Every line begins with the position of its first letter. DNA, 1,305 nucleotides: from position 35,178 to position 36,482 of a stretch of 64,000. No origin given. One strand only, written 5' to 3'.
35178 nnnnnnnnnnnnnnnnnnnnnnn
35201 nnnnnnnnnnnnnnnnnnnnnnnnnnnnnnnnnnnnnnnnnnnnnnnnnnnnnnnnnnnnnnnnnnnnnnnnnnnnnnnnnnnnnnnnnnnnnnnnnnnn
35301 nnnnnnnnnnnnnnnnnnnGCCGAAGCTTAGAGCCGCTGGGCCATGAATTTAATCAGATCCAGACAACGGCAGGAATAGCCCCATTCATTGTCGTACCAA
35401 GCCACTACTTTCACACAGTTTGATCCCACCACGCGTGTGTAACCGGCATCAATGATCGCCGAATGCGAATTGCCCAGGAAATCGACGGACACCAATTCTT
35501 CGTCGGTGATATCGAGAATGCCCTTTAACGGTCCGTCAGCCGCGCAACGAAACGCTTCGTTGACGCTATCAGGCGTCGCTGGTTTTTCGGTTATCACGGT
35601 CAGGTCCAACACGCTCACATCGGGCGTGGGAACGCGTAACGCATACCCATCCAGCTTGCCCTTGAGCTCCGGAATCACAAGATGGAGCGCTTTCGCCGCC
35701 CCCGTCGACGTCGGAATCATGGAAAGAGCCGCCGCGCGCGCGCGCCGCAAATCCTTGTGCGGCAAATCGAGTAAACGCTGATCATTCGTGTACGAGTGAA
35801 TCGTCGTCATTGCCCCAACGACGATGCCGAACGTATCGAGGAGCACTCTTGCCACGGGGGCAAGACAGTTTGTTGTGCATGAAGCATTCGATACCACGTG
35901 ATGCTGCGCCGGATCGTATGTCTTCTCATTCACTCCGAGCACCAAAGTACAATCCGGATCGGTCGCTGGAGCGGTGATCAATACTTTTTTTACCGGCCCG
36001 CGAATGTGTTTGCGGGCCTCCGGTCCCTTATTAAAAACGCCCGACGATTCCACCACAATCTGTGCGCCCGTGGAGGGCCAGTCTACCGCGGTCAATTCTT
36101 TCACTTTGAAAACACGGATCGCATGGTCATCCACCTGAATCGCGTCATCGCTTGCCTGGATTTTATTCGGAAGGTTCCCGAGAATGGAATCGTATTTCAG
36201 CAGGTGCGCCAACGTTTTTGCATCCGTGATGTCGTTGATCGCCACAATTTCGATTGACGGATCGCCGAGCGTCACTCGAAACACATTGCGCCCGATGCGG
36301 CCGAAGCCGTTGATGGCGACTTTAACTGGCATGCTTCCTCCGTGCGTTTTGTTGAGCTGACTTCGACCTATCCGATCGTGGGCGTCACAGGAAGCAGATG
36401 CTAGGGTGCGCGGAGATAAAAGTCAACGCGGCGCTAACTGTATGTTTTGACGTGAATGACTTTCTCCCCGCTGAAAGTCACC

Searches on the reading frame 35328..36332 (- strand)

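Call 88: search_protein_families(library=ncbifam, proteins=[window:35328-36332:-], max_evalue=1e-10)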
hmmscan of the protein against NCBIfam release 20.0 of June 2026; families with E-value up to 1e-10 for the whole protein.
window:35328-36332:- (334 aa): 9 families
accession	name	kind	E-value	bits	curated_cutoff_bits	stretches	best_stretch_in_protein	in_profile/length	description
NF005830.0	PRK07729.1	equivalog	3e-133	444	546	1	2-334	2-334/343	glyceraldehyde-3-phosphate dehydrogenase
NF005641.0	PRK07403.1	equivalog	1e-126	422.7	616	1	3-333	2-335/337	type I glyceraldehyde-3-phosphate dehydrogenase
TIGR01534.1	GAPDH-I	equivalog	1.9e-126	421.8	367.2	1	4-325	1-330/330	type I glyceraldehyde-3-phosphate dehydrogenase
NF033735.1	G3PDH_Arsen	exception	1.3e-110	369.8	450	1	5-326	1-322/323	ArsJ-associated glyceraldehyde-3-phosphate dehydrogenase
NF006512.0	PRK08955.1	equivalog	1.9e-105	352.9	563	1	1-331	1-331/334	glyceraldehyde-3-phosphate dehydrogenase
TIGR01532.1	E4PD_g-proteo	equivalog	1.7e-97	326.6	530.55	1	4-325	1-325/325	erythrose-4-phosphate dehydrogenase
NF011954.0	PRK15425.1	equivalog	3.5e-97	325.4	662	1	1-330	1-329/331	glyceraldehyde-3-phosphate dehydrogenase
NF010058.0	PRK13535.1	equivalog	4.1e-97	325.3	539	1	2-332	2-335/339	erythrose-4-phosphate dehydrogenase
NF006139.0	PRK08289.1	equivalog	2.2e-75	254.1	431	1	4-332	130-471/480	glyceraldehyde-3-phosphate dehydrogenase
